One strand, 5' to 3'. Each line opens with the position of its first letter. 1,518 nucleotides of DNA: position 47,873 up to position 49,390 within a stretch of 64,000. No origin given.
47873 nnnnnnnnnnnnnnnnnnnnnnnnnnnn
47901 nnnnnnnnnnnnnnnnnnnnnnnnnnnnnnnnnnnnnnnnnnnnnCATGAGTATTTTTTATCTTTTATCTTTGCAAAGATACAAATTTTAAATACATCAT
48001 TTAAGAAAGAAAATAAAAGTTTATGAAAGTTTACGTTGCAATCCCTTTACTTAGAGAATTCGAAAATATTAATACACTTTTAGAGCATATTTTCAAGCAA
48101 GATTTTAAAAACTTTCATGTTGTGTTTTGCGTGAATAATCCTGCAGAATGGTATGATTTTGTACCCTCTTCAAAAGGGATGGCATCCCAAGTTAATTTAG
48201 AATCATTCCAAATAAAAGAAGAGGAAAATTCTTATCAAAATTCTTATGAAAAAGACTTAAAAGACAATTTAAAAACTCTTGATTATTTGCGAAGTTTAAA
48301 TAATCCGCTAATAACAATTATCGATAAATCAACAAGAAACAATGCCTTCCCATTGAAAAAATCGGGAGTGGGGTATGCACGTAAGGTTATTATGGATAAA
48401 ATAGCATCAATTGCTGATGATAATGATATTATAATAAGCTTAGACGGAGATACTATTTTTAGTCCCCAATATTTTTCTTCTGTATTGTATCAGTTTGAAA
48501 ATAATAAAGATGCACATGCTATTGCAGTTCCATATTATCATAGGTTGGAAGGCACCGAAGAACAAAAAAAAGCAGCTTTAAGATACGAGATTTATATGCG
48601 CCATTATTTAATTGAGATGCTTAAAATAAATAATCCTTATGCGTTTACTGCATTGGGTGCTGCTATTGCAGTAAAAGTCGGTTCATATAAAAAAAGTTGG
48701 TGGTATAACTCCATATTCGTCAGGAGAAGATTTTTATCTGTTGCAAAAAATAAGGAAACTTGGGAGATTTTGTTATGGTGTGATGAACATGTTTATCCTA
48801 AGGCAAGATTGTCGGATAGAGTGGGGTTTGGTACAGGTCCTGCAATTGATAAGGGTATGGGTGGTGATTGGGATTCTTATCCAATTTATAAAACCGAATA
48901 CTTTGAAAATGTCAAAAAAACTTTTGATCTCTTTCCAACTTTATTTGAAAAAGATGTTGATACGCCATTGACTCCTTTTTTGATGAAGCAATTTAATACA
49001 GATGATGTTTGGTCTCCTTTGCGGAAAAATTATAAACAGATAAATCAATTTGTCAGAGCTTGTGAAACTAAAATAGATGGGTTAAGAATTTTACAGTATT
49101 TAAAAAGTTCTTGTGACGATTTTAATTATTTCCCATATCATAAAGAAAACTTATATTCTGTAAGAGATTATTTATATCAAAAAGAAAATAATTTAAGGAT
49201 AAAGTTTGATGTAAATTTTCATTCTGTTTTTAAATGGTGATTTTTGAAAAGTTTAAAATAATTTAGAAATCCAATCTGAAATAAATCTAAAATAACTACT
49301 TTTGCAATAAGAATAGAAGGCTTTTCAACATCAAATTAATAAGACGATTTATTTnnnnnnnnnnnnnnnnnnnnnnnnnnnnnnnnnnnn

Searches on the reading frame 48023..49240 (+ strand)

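Call 37: search_protein_families(library=phrogs, proteins=[window:48023-49240:+], max_evalue=0.001)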
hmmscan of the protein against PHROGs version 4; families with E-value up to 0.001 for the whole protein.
window:48023-49240:+ (405 aa): 0 families

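Call 38: search_protein_families(library=pfam, proteins=[window:48023-49240:+], max_evalue=0.001)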
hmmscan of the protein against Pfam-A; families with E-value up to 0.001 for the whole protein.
window:48023-49240:+ (405 aa): 2 families
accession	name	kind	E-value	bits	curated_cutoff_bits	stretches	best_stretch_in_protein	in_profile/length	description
PF00535.33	Glycos_transf_2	-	3.5e-06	27.5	23.3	0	134-195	79-140/168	Glycosyl transferase family 2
PF13641.12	Glyco_tranf_2_3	-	0.00091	19.7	27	0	120-176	75-128/230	Glycosyltransferase like family 2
